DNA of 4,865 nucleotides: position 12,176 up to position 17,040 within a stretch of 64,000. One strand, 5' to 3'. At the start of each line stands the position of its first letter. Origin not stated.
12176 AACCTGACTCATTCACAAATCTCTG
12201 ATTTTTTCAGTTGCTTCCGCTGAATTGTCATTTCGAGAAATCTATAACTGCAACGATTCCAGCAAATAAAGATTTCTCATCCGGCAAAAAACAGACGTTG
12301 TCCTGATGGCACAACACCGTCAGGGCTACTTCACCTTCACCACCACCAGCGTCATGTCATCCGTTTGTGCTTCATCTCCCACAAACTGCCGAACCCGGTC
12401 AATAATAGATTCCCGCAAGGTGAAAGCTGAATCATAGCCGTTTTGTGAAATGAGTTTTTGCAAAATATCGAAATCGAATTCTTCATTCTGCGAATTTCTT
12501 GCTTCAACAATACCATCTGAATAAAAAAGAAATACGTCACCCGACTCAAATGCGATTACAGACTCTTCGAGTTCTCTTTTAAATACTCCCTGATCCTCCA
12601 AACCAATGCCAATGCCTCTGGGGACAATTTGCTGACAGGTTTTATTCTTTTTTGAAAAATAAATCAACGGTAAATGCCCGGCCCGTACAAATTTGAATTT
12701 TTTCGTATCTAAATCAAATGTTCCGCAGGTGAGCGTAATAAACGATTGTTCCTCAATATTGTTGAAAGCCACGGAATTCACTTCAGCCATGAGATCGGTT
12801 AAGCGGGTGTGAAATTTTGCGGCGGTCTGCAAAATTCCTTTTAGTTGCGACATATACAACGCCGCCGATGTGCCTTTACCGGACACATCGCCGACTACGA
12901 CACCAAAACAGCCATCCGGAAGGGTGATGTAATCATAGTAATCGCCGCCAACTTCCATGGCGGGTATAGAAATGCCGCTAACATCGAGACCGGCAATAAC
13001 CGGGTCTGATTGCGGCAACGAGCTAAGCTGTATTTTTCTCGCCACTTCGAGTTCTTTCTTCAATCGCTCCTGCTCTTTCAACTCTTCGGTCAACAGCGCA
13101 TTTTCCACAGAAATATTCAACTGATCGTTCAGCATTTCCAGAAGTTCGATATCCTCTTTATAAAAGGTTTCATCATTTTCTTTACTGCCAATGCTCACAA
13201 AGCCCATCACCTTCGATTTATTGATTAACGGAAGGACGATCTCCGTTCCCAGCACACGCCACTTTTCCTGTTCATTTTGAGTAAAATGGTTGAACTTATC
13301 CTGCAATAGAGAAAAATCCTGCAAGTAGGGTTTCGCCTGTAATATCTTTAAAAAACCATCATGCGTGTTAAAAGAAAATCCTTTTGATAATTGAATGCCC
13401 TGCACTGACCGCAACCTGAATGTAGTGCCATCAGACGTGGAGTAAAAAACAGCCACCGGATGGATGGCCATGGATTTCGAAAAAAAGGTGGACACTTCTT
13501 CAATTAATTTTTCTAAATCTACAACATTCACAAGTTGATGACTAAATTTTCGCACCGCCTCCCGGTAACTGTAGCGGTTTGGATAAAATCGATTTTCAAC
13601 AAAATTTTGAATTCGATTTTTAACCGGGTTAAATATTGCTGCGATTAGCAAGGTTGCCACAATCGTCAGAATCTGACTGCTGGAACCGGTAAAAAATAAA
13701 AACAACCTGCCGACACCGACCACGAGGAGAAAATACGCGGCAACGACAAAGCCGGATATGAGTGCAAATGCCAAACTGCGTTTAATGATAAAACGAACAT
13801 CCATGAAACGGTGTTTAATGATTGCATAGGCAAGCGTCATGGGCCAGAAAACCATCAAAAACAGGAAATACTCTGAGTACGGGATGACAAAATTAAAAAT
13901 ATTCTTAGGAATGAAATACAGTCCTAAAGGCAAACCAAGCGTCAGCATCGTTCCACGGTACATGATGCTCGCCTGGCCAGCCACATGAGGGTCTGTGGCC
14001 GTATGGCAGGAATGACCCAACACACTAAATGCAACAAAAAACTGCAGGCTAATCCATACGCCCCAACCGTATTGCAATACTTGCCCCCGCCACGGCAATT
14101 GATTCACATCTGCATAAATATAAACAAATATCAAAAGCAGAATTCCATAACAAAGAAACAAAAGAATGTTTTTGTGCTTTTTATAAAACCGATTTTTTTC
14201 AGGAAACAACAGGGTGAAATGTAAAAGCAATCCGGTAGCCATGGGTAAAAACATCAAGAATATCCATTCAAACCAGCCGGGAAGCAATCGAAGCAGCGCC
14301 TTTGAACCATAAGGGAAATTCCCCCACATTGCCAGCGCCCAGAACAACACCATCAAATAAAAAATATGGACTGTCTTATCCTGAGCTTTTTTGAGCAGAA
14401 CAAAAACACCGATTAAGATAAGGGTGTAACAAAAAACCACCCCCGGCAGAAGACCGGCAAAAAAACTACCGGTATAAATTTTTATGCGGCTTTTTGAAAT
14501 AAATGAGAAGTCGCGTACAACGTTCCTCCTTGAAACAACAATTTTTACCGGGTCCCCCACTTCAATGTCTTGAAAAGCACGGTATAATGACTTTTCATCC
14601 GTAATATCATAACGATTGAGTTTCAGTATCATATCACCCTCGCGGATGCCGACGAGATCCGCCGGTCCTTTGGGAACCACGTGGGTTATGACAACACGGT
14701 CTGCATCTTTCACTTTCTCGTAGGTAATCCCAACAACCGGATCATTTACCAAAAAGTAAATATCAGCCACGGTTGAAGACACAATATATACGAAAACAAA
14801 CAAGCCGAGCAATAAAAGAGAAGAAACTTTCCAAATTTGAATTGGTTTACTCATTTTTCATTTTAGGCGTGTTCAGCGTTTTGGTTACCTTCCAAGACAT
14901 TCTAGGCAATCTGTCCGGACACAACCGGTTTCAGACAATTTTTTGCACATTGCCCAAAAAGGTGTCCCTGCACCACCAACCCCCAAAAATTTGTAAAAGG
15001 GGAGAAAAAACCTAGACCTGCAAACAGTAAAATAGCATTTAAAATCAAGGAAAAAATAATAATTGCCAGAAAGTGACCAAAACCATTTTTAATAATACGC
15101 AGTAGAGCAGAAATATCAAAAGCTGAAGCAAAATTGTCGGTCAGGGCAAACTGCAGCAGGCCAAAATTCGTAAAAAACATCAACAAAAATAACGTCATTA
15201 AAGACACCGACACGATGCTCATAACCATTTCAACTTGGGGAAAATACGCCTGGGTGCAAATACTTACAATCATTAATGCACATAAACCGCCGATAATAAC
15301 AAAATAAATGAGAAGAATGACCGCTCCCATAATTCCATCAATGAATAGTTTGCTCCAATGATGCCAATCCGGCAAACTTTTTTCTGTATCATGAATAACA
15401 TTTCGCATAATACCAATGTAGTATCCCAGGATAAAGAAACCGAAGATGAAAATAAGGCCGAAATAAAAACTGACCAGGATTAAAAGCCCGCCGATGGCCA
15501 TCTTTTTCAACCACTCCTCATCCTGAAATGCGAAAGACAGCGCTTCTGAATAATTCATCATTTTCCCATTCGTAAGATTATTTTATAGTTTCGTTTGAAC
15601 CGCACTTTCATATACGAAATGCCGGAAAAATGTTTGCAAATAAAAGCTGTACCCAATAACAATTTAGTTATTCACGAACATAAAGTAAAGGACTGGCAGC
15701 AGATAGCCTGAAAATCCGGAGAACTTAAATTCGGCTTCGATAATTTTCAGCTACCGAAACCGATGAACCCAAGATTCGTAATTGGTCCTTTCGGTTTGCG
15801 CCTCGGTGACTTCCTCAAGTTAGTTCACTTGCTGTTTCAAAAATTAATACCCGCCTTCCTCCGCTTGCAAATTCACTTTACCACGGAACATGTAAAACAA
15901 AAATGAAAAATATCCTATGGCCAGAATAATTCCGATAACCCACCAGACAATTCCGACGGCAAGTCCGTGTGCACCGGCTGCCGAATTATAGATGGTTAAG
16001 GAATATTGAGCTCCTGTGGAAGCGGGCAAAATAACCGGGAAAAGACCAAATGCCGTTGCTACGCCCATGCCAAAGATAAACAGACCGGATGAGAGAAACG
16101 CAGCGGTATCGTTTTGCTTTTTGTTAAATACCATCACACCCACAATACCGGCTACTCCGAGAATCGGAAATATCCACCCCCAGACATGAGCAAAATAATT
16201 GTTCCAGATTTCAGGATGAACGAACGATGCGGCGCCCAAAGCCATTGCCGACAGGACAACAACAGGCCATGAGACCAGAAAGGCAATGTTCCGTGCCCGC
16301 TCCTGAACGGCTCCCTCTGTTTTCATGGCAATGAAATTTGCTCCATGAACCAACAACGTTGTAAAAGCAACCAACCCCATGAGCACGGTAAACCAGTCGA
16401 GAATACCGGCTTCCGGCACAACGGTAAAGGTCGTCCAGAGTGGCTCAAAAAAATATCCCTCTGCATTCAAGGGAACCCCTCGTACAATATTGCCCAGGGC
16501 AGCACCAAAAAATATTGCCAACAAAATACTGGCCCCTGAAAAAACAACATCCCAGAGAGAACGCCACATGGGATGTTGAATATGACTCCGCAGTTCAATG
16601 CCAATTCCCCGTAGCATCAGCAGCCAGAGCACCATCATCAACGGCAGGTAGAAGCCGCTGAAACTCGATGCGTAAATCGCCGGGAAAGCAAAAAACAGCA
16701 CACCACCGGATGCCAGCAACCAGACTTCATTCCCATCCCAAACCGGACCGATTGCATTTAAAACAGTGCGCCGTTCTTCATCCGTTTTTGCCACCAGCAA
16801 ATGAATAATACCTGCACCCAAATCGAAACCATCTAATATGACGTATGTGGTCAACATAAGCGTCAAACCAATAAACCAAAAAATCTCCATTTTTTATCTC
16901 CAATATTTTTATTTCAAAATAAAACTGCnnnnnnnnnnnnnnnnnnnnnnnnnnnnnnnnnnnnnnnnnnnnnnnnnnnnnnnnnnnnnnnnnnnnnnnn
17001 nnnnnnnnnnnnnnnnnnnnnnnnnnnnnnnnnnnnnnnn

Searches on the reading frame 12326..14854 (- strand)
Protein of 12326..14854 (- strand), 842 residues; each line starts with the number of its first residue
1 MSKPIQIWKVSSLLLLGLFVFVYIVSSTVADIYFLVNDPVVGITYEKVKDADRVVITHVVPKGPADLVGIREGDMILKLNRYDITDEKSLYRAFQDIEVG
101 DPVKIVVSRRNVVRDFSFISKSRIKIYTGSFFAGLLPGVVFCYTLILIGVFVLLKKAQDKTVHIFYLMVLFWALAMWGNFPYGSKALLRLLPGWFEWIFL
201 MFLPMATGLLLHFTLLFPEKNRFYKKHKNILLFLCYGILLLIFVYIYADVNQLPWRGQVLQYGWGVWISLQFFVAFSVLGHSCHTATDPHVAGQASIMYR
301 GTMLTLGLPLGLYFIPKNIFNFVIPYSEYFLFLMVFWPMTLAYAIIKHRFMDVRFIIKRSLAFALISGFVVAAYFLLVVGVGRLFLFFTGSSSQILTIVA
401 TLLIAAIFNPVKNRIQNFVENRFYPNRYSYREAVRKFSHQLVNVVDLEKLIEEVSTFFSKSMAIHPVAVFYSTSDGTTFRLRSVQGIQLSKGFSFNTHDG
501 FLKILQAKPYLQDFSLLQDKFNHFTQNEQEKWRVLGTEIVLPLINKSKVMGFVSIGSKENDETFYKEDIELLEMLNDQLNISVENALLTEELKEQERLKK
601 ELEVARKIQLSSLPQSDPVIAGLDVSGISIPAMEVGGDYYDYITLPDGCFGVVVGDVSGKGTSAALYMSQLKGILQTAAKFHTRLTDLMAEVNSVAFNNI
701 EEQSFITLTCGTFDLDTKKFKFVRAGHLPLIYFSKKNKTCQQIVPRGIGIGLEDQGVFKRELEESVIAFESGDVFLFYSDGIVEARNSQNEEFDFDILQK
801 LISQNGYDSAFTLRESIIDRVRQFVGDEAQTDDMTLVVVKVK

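Call 6: search_protein_families(library=pfam, proteins=[window:12326-14854:-], max_evalue=0.001)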
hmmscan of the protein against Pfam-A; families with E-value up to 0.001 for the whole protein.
window:12326-14854:- (842 aa): 6 families
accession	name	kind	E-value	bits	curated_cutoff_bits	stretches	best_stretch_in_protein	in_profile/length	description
PF07228.17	SpoIIE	-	4.2e-43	148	25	1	646-841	1-191/192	Stage II sporulation protein E (SpoIIE)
PF13180.12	PDZ_2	-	1.7e-09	38.2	27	1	39-116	1-76/80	PDZ domain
PF00595.29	PDZ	-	1.6e-06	28.8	23.2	1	41-86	12-59/81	PDZ domain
PF17820.7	PDZ_6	-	1.7e-06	28.1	27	1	55-108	1-53/54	PDZ domain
PF13185.12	GAF_2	-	0.00052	20.7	28.6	1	526-581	79-133/136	GAF domain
PF01590.32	GAF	-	0.00083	20.3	22.4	0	520-582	70-132/133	GAF domain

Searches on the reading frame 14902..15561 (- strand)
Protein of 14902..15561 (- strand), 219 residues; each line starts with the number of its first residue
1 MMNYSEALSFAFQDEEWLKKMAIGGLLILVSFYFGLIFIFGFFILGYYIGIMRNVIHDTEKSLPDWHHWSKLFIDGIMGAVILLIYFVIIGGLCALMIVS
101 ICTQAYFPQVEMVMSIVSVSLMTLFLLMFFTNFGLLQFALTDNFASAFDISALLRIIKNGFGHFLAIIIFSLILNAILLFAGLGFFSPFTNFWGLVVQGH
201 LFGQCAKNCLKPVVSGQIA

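Call 6: search_protein_families(library=pfam, proteins=[window:14902-15561:-], max_evalue=0.001)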
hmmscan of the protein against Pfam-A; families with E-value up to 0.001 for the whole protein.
window:14902-15561:- (219 aa): 1 family
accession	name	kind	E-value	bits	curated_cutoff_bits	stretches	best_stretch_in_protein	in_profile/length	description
PF13197.11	DUF4013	-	4.1e-23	82.5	26.9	1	31-182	3-163/168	Protein of unknown function (DUF4013)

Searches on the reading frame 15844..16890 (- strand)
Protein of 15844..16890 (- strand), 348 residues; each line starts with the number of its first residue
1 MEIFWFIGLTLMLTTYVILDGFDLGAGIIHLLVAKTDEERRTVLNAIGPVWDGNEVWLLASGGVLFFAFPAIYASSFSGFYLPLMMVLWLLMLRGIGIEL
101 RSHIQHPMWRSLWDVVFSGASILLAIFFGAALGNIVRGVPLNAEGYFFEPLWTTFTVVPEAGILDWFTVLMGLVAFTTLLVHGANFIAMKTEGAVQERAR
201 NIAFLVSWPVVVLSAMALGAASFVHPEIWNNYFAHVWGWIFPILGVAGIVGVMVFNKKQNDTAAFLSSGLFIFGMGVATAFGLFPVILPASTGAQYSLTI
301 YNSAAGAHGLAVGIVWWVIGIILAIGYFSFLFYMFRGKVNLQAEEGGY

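Call 6: search_protein_families(library=pfam, proteins=[window:15844-16890:-], max_evalue=0.001)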
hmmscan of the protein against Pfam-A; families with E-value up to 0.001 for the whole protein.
window:15844-16890:- (348 aa): 1 family
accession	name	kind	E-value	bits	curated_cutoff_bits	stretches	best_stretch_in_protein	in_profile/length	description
PF02322.20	Cyt_bd_oxida_II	-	2e-81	274.1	35.6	1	1-335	1-302/302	Cytochrome bd terminal oxidase subunit II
